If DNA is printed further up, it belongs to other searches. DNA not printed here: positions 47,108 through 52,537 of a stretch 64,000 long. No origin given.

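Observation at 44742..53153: AT-rich 8.4-kb island encoding an orphan minor-pilin / giant PilY1-like module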

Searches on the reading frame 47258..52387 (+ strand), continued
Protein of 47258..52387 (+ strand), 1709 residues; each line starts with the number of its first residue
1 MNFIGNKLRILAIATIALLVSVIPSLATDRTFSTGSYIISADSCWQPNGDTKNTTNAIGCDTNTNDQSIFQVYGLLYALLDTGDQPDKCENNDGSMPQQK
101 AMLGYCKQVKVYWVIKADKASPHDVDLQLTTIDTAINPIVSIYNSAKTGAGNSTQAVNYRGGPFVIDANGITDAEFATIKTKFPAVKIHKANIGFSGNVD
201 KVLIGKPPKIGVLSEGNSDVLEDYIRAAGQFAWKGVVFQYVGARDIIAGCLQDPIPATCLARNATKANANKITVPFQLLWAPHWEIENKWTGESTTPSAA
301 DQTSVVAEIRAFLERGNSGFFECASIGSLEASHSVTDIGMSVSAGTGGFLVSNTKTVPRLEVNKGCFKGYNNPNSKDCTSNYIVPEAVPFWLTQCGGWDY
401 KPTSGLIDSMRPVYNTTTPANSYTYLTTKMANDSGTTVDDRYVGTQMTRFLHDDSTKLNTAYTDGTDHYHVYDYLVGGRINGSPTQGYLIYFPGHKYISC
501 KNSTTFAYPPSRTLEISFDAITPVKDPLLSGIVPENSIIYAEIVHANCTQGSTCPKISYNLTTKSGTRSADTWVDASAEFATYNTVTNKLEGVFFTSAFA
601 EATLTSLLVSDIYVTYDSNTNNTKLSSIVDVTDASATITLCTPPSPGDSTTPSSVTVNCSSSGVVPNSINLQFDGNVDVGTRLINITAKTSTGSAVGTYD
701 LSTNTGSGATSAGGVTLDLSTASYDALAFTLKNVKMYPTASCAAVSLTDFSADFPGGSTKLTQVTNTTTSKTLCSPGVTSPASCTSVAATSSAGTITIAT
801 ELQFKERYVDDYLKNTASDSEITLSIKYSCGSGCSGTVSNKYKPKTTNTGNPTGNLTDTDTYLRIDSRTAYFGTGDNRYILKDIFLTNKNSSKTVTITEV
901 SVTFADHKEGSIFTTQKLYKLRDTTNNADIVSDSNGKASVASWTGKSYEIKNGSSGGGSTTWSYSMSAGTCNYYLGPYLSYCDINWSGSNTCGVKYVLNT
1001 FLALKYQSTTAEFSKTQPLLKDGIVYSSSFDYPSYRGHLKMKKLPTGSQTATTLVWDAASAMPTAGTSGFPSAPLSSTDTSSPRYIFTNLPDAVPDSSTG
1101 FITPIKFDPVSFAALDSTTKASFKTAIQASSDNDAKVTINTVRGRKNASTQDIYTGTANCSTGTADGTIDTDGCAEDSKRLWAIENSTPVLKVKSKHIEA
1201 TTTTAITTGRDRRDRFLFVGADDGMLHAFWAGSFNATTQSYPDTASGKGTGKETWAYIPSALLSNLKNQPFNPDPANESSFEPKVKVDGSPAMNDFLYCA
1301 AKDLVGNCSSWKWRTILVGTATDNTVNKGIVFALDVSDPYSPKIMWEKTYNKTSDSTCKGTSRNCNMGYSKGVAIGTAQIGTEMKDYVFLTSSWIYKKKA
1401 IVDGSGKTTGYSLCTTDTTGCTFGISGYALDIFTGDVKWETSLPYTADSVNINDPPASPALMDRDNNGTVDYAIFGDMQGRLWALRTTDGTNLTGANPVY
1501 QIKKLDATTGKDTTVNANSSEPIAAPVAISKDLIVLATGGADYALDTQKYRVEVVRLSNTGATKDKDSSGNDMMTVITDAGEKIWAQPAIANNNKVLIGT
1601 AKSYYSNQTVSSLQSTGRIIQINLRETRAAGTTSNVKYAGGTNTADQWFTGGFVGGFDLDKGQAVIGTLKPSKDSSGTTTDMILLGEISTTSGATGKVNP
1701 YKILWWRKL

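Call 41: find_encoding_contigs(protein=P0019, flank=10000, max_places=1)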
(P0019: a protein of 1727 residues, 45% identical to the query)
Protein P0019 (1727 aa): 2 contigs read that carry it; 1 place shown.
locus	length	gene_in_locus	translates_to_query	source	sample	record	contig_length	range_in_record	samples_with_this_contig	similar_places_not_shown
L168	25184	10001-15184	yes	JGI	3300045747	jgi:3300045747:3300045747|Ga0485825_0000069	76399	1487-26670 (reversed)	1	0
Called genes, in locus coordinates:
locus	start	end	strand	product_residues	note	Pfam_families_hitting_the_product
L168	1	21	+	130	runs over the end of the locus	PF03610:EIIA-man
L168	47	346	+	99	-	PF00381:PTS-HPr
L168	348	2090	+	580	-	PF05524:PEP-utilisers_N, PF00391:PEP-utilizers, PF02896:PEP-utilizers_C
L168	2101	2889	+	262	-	PF06750:A24_N_bact, PF01478:Peptidase_A24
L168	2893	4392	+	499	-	PF00672:HAMP, PF00512:HisKA, PF02518:HATPase_c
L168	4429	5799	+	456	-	PF00072:Response_reg, PF00158:Sigma54_activat, PF14532:Sigma54_activ_2, PF00004:AAA (faint), PF07728:AAA_5 (weak), PF25601:AAA_lid_14, PF02954:HTH_8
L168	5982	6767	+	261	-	PF10411:DsbC_N (weak), PF13098:Thioredoxin_2, PF13462:Thioredoxin_4 (faint), PF01323:DSBA (faint)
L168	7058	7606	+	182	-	-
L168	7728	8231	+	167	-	PF07963:N_methyl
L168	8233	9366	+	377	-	PF07963:N_methyl (weak), PF16074:PilW (weak)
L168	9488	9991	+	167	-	-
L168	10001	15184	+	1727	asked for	-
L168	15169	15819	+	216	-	PF07963:N_methyl (weak)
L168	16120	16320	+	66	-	PF01381:HTH_3, PF13560:HTH_31 (weak)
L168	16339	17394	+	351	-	PF11104:PilM_2, PF14450:FtsA (weak)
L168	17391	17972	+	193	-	PF05137:PilN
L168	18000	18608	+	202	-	PF04350:PilO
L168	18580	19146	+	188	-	PF04351:PilP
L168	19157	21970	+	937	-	PF11741:AMIN, PF07660:STN, PF03958:Secretin_N, PF00263:Secretin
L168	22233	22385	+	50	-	-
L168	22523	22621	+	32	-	-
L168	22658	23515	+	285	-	PF02369:Big_1 (faint)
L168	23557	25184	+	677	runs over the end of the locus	PF02369:Big_1, PF00041:fn3 (weak)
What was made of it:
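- The cassette is embedded between pilSR and pilMNOPQ in L168 (call 41).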

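Call 42: find_encoding_contigs(protein=P0024, flank=10000, max_places=1)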
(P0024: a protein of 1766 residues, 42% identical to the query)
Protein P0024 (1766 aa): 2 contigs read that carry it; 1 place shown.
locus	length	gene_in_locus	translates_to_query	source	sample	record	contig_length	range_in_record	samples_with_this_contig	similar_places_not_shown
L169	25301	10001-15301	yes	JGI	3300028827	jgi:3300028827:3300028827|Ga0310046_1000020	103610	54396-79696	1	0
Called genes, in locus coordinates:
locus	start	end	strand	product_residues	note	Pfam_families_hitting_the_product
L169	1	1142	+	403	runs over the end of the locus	PF00579:tRNA-synt_1b, PF22421:SYY_C-terminal (faint), PF01479:S4 (weak)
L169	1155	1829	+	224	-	PF02308:MgtC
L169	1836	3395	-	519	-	PF00590:TP_methylase, PF02602:HEM4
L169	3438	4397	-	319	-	PF01379:Porphobil_deam, PF03900:Porphobil_deamC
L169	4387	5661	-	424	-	PF05201:GlutR_N, PF01488:Shikimate_DH, PF00745:GlutR_dimer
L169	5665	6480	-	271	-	PF01578:Cytochrom_C_asm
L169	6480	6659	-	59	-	-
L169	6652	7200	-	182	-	PF03205:MobB (weak)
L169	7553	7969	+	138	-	PF07963:N_methyl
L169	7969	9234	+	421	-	PF07963:N_methyl (weak), PF16074:PilW (weak)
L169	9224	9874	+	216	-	-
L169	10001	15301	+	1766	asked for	-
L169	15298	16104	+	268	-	PF12019:GspH (faint)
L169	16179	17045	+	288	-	PF17963:Big_9 (faint), PF05345:He_PIG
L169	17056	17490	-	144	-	PF01475:FUR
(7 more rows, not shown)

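Call 43: find_encoding_contigs(protein=P0032, flank=10000, max_places=1)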
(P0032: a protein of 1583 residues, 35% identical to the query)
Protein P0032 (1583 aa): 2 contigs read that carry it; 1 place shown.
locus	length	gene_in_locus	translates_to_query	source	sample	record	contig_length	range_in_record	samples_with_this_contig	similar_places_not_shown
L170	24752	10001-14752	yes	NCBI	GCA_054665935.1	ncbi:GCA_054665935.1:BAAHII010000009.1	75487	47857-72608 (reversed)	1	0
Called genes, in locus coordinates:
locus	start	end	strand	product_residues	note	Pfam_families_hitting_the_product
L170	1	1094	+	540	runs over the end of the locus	PF21760:SecD_1st, PF22599:SecDF_P1_head, PF02355:SecD_SecF_C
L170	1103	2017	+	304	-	PF07549:Sec_GG (faint), PF02355:SecD_SecF_C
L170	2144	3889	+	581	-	PF01368:DHH, PF02272:DHHA1, PF17768:RecJ_OB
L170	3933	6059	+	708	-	PF13328:HD_4, PF01966:HD, PF04607:RelA_SpoT, PF02824:TGS, PF19296:RelA_AH, PF28438:RelA_RIS, PF01842:ACT, PF13291:ACT_4, +1 more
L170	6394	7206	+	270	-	PF10411:DsbC_N (weak), PF13098:Thioredoxin_2, PF01323:DSBA (faint)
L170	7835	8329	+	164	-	PF07963:N_methyl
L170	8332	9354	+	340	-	PF07963:N_methyl (weak), PF16074:PilW (weak)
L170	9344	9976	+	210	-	-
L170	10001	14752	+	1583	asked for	-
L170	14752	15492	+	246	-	-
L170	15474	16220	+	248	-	PF05345:He_PIG (weak), PF17963:Big_9 (weak)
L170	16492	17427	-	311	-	PF06574:FAD_syn, PF01687:Flavokinase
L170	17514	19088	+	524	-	PF00989:PAS, PF08448:PAS_4, PF13426:PAS_9, PF01590:GAF, PF13185:GAF_2, PF13492:GAF_3, PF01590:GAF, PF13185:GAF_2, +2 more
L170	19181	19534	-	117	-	PF00137:ATP-synt_C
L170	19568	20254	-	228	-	PF00119:ATP-synt_A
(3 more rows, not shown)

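Call 44: find_encoding_contigs(protein=P0049, flank=10000, max_places=1)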
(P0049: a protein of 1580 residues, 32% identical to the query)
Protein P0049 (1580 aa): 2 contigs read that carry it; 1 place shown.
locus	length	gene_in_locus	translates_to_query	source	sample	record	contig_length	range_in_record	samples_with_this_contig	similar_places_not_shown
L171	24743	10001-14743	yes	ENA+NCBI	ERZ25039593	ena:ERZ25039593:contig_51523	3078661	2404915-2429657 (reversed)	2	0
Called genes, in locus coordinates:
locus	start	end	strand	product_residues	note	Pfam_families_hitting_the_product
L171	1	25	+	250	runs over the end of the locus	PF03167:UDG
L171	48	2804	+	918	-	PF01624:MutS_I, PF05188:MutS_II, PF05192:MutS_III, PF05190:MutS_IV, PF00488:MutS_V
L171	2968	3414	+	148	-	PF01281:Ribosomal_L9_N, PF03948:Ribosomal_L9_C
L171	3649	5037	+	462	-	PF00772:DnaB, PF03796:DnaB_C, PF13481:AAA_25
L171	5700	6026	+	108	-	PF01797:Y1_Tnp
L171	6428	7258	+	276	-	PF01875:Memo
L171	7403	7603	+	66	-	-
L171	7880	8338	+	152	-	PF07963:N_methyl (weak)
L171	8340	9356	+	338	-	PF07963:N_methyl (weak)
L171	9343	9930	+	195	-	-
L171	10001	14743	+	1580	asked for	-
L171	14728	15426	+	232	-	PF07963:N_methyl (weak)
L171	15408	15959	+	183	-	-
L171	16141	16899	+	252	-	-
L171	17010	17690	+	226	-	PF02545:Maf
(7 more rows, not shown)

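Call 55: search_solved_structures(query=window:47258-52387:+, max_evalue=1, show_alignments=1)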
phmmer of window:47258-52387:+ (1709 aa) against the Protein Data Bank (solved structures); distinct sequences matched with E-value up to 1: 2.
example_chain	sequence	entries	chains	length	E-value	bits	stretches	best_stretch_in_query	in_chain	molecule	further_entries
3hx6_A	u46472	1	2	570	1.4e-06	29.3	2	1220-1351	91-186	Type 4 fimbrial biogenesis protein PilY1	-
4gn0_A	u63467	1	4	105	0.76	10.3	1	99-157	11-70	Hamp domain of AF1503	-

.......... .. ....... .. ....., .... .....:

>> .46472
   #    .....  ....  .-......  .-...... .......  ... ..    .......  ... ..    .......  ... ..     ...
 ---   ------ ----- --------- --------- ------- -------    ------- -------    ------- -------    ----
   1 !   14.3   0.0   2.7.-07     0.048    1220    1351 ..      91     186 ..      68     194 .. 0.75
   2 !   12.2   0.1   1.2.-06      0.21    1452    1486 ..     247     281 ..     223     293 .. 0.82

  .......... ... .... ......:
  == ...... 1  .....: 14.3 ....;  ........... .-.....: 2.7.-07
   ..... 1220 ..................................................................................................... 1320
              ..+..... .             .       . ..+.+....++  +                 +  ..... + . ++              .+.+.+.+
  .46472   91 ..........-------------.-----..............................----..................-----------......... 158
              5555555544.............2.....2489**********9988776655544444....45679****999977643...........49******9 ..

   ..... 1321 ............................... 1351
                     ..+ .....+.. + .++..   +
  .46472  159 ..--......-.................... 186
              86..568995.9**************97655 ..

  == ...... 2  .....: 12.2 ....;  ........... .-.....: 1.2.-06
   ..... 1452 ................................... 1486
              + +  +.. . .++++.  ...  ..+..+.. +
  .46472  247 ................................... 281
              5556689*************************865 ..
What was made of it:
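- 51644..51670 (+): EF-hand-like Ca2+ loop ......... (residues 1463-1471). Aligns to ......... and the following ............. of 3HX6 (call 55).
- There is a 3HX6 match including the Ca loop (call 55).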

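Call 65: find_encoding_contigs(protein=P0006, flank=10000, max_places=3)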
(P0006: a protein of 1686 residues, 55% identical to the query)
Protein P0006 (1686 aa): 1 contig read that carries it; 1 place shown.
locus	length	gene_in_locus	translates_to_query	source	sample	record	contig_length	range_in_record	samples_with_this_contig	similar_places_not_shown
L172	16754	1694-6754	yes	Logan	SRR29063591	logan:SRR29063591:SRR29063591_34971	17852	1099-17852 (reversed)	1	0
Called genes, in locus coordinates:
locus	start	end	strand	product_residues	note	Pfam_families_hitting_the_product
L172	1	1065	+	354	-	?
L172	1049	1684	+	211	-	-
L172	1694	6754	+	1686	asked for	-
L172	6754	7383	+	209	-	PF07963:N_methyl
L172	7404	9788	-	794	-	PF00488:MutS_V, PF20297:MSSS, PF01713:Smr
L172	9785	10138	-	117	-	PF00472:RF-1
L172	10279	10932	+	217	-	PF01553:Acyltransferase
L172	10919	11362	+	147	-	PF00075:RNase_H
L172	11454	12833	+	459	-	PF00483:NTP_transferase, PF01128:IspD, PF02348:CTP_transf_3 (weak), PF12804:NTP_transf_3, PF25084:LbH_EIF2B, PF25087:GMPPB_C, PF00132:Hexapep (weak), PF00132:Hexapep, +2 more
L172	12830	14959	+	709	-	PF00072:Response_reg, PF08447:PAS_3, PF00990:GGDEF, PF00563:EAL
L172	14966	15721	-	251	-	PF01026:TatD_DNase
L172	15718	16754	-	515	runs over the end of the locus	PF02541:Ppx-GppA, PF21447:Ppx-GppA_III, PF01966:HD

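Call 66: find_encoding_contigs(protein=P0073, flank=10000, max_places=3)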
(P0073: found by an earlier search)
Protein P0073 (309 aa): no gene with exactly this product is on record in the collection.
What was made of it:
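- Tried and rejected: Not on record (call 66).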
